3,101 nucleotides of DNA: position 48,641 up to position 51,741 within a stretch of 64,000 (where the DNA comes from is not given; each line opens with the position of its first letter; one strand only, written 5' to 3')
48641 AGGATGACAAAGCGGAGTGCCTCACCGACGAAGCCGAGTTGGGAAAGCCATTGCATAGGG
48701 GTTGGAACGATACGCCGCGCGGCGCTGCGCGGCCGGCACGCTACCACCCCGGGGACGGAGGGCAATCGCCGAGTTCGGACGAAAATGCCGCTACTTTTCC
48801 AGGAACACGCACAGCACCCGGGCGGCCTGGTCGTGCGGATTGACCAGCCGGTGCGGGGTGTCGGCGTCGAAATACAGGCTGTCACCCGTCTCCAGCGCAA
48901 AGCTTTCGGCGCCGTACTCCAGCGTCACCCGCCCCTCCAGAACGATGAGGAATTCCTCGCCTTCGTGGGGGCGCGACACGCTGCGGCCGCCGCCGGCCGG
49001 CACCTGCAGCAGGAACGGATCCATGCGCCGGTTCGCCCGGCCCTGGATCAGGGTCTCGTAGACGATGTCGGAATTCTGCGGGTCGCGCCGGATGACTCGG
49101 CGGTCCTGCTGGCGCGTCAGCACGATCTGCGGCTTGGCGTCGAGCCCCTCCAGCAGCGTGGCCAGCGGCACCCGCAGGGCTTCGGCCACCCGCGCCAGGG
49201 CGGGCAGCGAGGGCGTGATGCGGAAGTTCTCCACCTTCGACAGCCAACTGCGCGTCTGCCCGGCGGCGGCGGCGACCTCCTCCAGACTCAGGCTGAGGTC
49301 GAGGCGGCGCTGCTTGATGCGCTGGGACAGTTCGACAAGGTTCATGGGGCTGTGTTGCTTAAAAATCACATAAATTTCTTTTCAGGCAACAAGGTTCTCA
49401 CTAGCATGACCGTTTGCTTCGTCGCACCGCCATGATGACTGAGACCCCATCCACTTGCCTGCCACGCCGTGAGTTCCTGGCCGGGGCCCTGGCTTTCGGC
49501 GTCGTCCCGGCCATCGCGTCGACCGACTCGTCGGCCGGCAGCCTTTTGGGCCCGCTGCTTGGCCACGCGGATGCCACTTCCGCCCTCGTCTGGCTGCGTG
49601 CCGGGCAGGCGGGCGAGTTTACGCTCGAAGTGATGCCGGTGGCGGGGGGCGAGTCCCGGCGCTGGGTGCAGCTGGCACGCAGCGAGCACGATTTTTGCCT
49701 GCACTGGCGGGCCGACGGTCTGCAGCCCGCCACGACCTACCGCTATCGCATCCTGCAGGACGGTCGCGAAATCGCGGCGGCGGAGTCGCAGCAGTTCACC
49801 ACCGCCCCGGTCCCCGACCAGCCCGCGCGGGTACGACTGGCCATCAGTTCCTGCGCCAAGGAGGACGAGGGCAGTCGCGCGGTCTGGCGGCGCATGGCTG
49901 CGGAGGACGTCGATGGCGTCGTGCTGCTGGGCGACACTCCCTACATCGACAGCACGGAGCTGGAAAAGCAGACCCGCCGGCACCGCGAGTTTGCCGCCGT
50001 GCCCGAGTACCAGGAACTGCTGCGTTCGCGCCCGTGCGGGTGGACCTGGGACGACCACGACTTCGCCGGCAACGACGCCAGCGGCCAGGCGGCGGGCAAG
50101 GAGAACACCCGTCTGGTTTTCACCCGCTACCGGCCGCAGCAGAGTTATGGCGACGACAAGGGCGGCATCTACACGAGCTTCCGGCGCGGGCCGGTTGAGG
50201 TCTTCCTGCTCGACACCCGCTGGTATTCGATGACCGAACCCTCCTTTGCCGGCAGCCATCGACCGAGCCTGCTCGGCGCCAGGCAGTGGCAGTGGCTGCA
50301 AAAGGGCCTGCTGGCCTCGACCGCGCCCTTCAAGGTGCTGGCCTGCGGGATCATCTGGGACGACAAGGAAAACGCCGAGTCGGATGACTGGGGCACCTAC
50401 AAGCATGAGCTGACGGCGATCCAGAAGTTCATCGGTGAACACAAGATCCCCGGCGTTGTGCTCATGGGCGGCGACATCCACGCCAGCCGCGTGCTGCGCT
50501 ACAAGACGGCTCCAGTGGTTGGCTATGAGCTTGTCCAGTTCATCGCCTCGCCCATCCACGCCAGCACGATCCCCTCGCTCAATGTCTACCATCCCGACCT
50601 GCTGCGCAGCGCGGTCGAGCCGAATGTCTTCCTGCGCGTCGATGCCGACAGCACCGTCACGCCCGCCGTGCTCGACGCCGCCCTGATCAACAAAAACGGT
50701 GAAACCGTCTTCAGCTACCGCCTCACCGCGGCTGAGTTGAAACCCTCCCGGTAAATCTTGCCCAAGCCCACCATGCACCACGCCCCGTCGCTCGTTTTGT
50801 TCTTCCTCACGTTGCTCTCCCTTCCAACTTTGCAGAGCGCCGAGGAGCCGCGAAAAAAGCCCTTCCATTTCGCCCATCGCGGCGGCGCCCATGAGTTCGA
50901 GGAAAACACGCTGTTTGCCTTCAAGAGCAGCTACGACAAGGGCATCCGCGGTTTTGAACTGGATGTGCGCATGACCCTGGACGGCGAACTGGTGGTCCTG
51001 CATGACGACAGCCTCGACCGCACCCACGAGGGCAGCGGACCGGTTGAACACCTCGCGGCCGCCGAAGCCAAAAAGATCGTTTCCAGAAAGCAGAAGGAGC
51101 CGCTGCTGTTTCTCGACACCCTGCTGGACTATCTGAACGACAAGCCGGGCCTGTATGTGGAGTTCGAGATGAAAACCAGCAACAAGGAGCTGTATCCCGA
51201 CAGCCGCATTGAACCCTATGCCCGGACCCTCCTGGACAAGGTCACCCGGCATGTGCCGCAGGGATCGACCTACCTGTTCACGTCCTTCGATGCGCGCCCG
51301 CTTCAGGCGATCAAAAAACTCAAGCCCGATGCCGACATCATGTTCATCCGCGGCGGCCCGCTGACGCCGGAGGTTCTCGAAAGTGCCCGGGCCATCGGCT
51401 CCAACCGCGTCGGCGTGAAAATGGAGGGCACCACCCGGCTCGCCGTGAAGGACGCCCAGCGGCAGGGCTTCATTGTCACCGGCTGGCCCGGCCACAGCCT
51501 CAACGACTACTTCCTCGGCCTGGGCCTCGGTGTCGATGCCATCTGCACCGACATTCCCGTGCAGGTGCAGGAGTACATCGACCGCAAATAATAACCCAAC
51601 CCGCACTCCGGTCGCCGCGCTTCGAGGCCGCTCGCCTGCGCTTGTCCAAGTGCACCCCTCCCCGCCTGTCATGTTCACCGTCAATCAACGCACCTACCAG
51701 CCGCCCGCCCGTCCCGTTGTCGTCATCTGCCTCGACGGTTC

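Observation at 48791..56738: Candidate new phosphonate pathway: hydroxyethylphosphonate oxidation feeding PhnY-PhnA, without PhnW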

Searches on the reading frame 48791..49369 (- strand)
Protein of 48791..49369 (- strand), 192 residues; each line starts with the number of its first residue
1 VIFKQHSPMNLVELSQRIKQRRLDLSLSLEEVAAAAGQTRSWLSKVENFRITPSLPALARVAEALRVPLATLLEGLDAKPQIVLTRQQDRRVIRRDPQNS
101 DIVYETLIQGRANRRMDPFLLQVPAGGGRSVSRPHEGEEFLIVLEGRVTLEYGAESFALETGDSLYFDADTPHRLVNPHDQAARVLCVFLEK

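Call 4: search_protein_families(library=ncbifam, proteins=[window:48791-49369:-], max_evalue=0.001)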
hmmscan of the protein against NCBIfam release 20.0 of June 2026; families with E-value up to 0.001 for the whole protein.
window:48791-49369:- (192 aa): 8 families
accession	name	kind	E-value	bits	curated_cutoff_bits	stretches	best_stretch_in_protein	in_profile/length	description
NF007408.0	PRK09943.1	equivalog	8.2e-17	61.4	211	1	14-187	8-178/185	HTH-type transcriptional regulator PuuR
NF006015.0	PRK08154.1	subfamily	1.2e-06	27.9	204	1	9-91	26-109/314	anaerobic benzoate catabolism transcriptional regulator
TIGR03070.1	couple_hipB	subfamily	5.5e-06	26.2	71.65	1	13-65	2-54/58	type II toxin-antitoxin system Y4mF family antitoxin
NF010465.0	PRK13890.1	equivalog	6.5e-06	26.2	96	1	27-81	19-73/121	conjugal transfer protein TrbA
TIGR03214.2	ura-cupin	equivalog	0.00012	21.7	200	1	96-187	27-120/249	(S)-ureidoglycine aminohydrolase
NF041951.1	phage_RstR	subfamily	0.00017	21.8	80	1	13-77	2-66/108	RstR family transcriptional repressor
NF008373.0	PRK11171.1-2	equivalog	0.00045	19.5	445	1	119-185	71-138/274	(S)-ureidoglycine aminohydrolase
NF007257.0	PRK09706.1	subfamily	0.00046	20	101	1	12-80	4-73/135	transcriptional repressor DicA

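Call 5: search_protein_families(library=pfam, proteins=[window:48791-49369:-], max_evalue=0.001)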
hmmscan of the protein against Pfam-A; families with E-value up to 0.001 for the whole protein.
window:48791-49369:- (192 aa): 5 families
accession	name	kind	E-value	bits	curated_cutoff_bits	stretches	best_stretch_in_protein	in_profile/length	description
PF07883.17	Cupin_2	-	8.3e-20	70.7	27.2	1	120-189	2-70/70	Cupin domain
PF13560.12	HTH_31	-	8.2e-11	42.5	27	1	13-71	1-60/64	Helix-turn-helix domain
PF01381.28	HTH_3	-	3.1e-09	37.2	23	1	18-71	1-54/55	Helix-turn-helix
PF05899.18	Cupin_3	-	6.1e-05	23.1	23.5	1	122-171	13-60/74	EutQ-like cupin domain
PF02311.25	AraC_binding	-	0.00035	20.7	21.1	1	134-187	20-73/135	AraC-like ligand binding domain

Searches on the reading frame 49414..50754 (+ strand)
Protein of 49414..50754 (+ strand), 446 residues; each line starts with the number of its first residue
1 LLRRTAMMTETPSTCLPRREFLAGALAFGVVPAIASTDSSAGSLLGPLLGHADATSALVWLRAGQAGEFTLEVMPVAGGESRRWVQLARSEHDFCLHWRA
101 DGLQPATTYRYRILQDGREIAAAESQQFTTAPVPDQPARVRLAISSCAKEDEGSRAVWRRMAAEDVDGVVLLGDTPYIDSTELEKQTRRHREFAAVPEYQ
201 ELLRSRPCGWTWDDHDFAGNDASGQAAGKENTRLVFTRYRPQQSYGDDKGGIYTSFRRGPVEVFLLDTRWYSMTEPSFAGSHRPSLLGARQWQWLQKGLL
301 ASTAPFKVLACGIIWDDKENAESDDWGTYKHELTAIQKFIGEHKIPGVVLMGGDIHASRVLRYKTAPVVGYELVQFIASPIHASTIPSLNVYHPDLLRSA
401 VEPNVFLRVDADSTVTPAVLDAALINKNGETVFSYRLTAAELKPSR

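Call 4: search_protein_families(library=ncbifam, proteins=[window:49414-50754:+], max_evalue=0.001)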
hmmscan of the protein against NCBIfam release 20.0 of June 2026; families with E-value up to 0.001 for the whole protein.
window:49414-50754:+ (446 aa): 1 family
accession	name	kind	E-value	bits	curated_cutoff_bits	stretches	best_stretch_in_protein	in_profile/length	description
NF058638.1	AlkPhosPhoDBac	equivalog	1.8e-14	52.9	1000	2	85-177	113-203/574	alkaline phosphatase PhoD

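Call 5: search_protein_families(library=pfam, proteins=[window:49414-50754:+], max_evalue=0.001)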
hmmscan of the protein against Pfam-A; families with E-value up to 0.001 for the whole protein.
window:49414-50754:+ (446 aa): 3 families
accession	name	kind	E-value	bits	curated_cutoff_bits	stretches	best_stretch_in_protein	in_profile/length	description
PF09423.15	PhoD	-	1.5e-28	100.4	27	1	142-388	1-298/343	PhoD-like phosphatase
PF25077.1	DUF7800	-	1e-08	35.6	27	1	44-130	5-86/89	Domain of unknown function (DUF7800)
PF16655.11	PhoD_N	-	0.00012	23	30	1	50-118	6-81/90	PhoD-like phosphatase, N-terminal domain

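Call 59: search_solved_structures(query=window:49432-50754:+, max_evalue=0.01, show_alignments=1)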
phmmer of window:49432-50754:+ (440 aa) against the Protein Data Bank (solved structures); distinct sequences matched with E-value up to 0.01: 2.
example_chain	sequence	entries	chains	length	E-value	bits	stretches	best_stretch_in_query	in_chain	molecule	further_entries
2yeq_A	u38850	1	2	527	3e-14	55.7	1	76-353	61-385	ALKALINE PHOSPHATASE D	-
9uya_A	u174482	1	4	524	4.4e-10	41.9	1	88-304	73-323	Alkaline phosphatase, secereted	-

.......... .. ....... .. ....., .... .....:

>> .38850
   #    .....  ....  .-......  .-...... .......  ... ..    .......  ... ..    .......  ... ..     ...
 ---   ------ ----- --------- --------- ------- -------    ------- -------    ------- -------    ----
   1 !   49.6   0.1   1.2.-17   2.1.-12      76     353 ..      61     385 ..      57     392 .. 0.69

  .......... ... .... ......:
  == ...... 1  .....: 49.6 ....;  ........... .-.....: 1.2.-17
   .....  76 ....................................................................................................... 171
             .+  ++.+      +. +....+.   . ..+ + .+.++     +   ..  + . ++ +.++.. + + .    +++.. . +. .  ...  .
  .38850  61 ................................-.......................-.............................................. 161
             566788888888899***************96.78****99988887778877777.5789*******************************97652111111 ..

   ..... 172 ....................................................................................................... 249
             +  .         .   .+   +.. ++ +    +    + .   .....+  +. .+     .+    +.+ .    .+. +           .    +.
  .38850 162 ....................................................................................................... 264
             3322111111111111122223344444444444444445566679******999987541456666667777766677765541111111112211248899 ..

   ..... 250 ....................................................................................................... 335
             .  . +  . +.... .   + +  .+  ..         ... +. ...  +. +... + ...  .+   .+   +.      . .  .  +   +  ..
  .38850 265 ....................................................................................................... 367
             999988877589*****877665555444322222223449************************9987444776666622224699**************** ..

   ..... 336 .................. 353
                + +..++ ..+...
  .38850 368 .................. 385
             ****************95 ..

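Call 61: find_homologous_proteins(query=window:49432-50754:+, max_evalue=1e-30)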
Query window:49432-50754:+ (440 aa): 1518 proteins with E <= 1e-30 among 8000 candidates; the best 120 are listed.
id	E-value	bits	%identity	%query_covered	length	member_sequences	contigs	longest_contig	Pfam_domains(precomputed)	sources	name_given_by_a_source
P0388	3.5e-282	954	94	100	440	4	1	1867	PF09423.16,PF25077.2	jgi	jgi:alkaline phosphatase D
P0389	6.2e-274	926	91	100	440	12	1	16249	PF09423.16,PF25077.2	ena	-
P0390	7.0e-266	900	88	100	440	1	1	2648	PF09423.16,PF25077.2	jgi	jgi:alkaline phosphatase D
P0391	2.7e-262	888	88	99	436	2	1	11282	PF09423.16,PF16655.13,PF25077.2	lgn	-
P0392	1.1e-242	823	82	99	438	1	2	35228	PF09423.16,PF25077.2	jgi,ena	jgi:alkaline phosphatase D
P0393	3.2e-238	809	80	98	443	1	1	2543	PF09423.16,PF16655.13,PF25077.2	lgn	-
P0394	1.9e-235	800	79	98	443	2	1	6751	PF09423.16,PF16655.13,PF25077.2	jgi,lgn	-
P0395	7.5e-234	794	78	98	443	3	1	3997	PF09423.16,PF16655.13,PF25077.2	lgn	-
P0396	4.6e-233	792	77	98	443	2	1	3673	PF09423.16,PF16655.13,PF25077.2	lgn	-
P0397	9.4e-232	787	77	98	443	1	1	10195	PF09423.16,PF16655.13,PF25077.2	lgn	-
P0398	2.3e-231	786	77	99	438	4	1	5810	PF09423.16,PF16655.13,PF25077.2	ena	-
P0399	1.2e-229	780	78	98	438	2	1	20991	PF09423.16,PF25077.2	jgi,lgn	-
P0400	1.1e-228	777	76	98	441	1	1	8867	PF09423.16,PF16655.13,PF25077.2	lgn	-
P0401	6.9e-228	775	77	98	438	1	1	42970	PF09423.16,PF16655.13,PF25077.2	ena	-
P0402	1.8e-226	770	76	99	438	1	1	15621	PF09423.16,PF16655.13,PF25077.2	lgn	-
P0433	6.5e-214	729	72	99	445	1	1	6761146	PF09423.16,PF25077.2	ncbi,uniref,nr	ncbi:Alkaline phosphatase D precursor [Caulifigura coniformis]|uniref:Alkaline phosphatase D n=1 Tax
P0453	5.1e-206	703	70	97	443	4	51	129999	PF09423.16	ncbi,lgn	-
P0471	7.2e-191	653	65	97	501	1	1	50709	PF09423.16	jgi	jgi:alkaline phosphatase D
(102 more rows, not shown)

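Call 62: find_encoding_contigs(protein=P0433, flank=8000, max_places=1)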
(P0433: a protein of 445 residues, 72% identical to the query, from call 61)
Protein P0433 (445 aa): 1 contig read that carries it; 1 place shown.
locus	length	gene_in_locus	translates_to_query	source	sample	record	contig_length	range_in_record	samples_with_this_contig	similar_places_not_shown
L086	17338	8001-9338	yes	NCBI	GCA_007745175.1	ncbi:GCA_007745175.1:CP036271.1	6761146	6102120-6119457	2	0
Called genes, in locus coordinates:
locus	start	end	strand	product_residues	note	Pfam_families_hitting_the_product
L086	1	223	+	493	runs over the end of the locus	PF02321:OEP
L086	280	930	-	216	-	PF18780:HNH_repeat (weak)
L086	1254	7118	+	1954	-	PF00028:Cadherin (weak), PF18957:RibLong (faint), PF00028:Cadherin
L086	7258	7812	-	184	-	PF13560:HTH_31, PF01381:HTH_3, PF07883:Cupin_2, PF02311:AraC_binding (weak)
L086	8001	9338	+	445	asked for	PF25077:DUF7800 (faint), PF09423:PhoD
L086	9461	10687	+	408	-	PF01663:Phosphodiest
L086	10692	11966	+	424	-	PF07690:MFS_1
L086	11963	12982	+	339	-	PF08240:ADH_N, PF16912:Glu_dehyd_C, PF00107:ADH_zinc_N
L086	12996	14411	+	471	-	PF00171:Aldedh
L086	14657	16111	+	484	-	PF00071:Ras, PF01926:MMR_HSR1, PF02421:FeoB_N (weak), PF00009:GTP_EFTU (weak), PF03193:RsgA_GTPase (weak), PF01926:MMR_HSR1, PF02421:FeoB_N, PF14714:KH_dom-like, +4 more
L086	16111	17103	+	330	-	PF04909:Amidohydro_2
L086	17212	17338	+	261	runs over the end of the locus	PF00106:adh_short, PF08659:KR, PF13561:adh_short_C2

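Call 63: find_encoding_contigs(protein=P0453, flank=8000, max_places=1)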
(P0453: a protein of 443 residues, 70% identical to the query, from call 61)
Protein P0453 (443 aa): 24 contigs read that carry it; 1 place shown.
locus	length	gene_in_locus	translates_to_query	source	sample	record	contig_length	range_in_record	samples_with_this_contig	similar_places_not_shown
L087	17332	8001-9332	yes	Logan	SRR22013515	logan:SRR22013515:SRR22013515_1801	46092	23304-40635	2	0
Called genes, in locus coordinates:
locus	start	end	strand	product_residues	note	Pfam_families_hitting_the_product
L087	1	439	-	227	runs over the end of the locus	PF17660:BTRD1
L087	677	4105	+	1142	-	PF00034:Cytochrom_C (faint), PF07635:PSCyt1, PF07583:PSCyt2, PF00754:F5_F8_type_C (faint), PF22633:F5_F8_type_C_2, PF07587:PSD1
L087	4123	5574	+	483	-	PF07394:DUF1501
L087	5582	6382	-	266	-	PF00149:Metallophos, PF12850:Metallophos_2 (weak)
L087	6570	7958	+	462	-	PF00245:Alk_phosphatase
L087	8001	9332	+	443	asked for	PF09423:PhoD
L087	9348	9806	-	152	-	PF09656:PGPGW (weak)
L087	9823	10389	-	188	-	PF00329:Complex1_30kDa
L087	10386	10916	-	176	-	PF01058:Oxidored_q6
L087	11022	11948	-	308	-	PF16227:DUF4886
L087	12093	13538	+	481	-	PF00884:Sulfatase, PF01663:Phosphodiest (weak), PF16347:SGSH_C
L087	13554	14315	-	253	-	PF24827:AstE_AspA_cat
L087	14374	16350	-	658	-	PF00326:Peptidase_S9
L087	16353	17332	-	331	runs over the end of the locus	-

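Call 64: find_encoding_contigs(protein=P0471, flank=8000, max_places=1)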
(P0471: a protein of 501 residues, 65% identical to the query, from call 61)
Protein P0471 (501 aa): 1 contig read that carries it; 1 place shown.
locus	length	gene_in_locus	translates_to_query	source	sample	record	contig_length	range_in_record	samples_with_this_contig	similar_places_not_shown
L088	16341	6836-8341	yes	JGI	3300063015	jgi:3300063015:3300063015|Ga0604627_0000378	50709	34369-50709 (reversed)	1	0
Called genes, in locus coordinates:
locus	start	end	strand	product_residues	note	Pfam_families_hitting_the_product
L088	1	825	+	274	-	?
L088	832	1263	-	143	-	PF00085:Thioredoxin (weak), PF13899:Thioredoxin_7, PF13098:Thioredoxin_2 (weak)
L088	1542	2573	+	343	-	PF01408:GFO_IDH_MocA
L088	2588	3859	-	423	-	PF07394:DUF1501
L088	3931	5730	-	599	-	PF07583:PSCyt2, PF07587:PSD1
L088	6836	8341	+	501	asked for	PF09423:PhoD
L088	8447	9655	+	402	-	PF07690:MFS_1, PF00083:Sugar_tr, PF03137:OATP (faint)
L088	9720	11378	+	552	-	PF12831:FAD_oxidored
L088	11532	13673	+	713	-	PF12831:FAD_oxidored, PF25275:Golvesin_C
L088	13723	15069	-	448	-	PF14067:LssY_C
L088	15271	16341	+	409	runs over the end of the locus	PF03983:SHD1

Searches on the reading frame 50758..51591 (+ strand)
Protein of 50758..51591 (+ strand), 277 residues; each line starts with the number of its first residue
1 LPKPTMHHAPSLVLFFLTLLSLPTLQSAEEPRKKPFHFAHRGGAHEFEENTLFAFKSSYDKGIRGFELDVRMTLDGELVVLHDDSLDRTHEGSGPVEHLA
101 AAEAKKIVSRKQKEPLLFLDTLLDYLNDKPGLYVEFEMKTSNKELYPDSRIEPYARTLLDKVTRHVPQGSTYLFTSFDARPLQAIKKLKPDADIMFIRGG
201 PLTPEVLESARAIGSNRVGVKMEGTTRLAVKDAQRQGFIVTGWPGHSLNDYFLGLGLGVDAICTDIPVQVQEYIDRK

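Call 4: search_protein_families(library=ncbifam, proteins=[window:50758-51591:+], max_evalue=0.001)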
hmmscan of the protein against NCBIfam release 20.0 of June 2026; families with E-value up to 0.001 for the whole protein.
window:50758-51591:+ (277 aa): 4 families
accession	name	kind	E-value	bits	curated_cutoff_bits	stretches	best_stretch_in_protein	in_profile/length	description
NF006989.0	PRK09454.1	equivalog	8.2e-21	74.5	264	1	35-270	10-244/251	glycerophosphodiester phosphodiesterase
NF053857.1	LysphglycPlipDStph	equivalog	1.7e-18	67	450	1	33-107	44-118/305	lysophosphatidylglycerol phospholipase D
NF008354.0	PRK11143.1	equivalog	7.3e-07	28.4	254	1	21-89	17-85/359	glycerophosphodiester phosphodiesterase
NF041304.3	AvrBs2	equivalog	2.3e-05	22.5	1000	1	47-91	284-328/716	type III secretion system effector avirulence protein AvrBs2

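Call 5: search_protein_families(library=pfam, proteins=[window:50758-51591:+], max_evalue=0.001)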
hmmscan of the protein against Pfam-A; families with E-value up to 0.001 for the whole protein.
window:50758-51591:+ (277 aa): 1 family
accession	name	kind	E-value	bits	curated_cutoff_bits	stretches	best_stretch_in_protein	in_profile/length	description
PF03009.23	GDPD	-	6.1e-30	105.5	23.6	1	40-267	1-242/244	Glycerophosphoryl diester phosphodiesterase family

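Call 60: search_solved_structures(query=window:50773-51591:+, max_evalue=0.00001, show_alignments=0)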
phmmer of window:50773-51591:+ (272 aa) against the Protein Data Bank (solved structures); distinct sequences matched with E-value up to 0.00001: 26.
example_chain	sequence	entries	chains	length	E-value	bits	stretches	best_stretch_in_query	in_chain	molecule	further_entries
2pz0_A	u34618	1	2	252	1.3e-15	60.8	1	29-192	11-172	Glycerophosphoryl diester phosphodiesterase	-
3qvq_A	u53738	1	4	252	1.4e-13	54.2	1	30-270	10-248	Phosphodiesterase Olei02445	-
8ghh_A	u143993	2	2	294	1.8e-13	53.8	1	29-103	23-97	Glycerophosphodiester phosphodiesterase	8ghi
4oec_A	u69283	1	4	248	5.6e-12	48.9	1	31-114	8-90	Glycerophosphoryl diester phosphodiesterase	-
1zcc_A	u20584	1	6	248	1.1e-11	47.9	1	34-132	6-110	glycerophosphodiester phosphodiesterase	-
9eul_A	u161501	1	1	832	2.5e-11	46.8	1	15-132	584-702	GP-PDE domain-containing protein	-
9euf_B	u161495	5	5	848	2.6e-11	46.8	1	15-132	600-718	GP-PDE domain-containing protein | ORF58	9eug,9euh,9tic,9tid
5t91_A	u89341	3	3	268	3e-11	46.5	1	33-190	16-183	Glycerophosphoryl diester phosphodiesterase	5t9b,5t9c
9f49_AAA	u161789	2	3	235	3.7e-11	46.2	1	33-132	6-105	GP-PDE domain-containing protein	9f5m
7ym0_A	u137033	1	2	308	1.7e-10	44.1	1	31-97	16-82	Lysoplasmalogenase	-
7ymp_A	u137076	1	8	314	1.8e-10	44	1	31-97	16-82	Lysoplasmalogenase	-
7ymq_A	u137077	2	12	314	2e-10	43.8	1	31-97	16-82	Lysoplasmalogenase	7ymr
3i10_A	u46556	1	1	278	2.8e-09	40.1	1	29-105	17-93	Putative Glycerophosphoryl diester phosphodiesterase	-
2otd_A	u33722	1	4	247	3.7e-09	39.7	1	31-260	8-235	Glycerophosphodiester phosphodiesterase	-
3ks5_A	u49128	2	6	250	8.2e-09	38.6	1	34-263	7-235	Glycerophosphoryl diester phosphodiesterase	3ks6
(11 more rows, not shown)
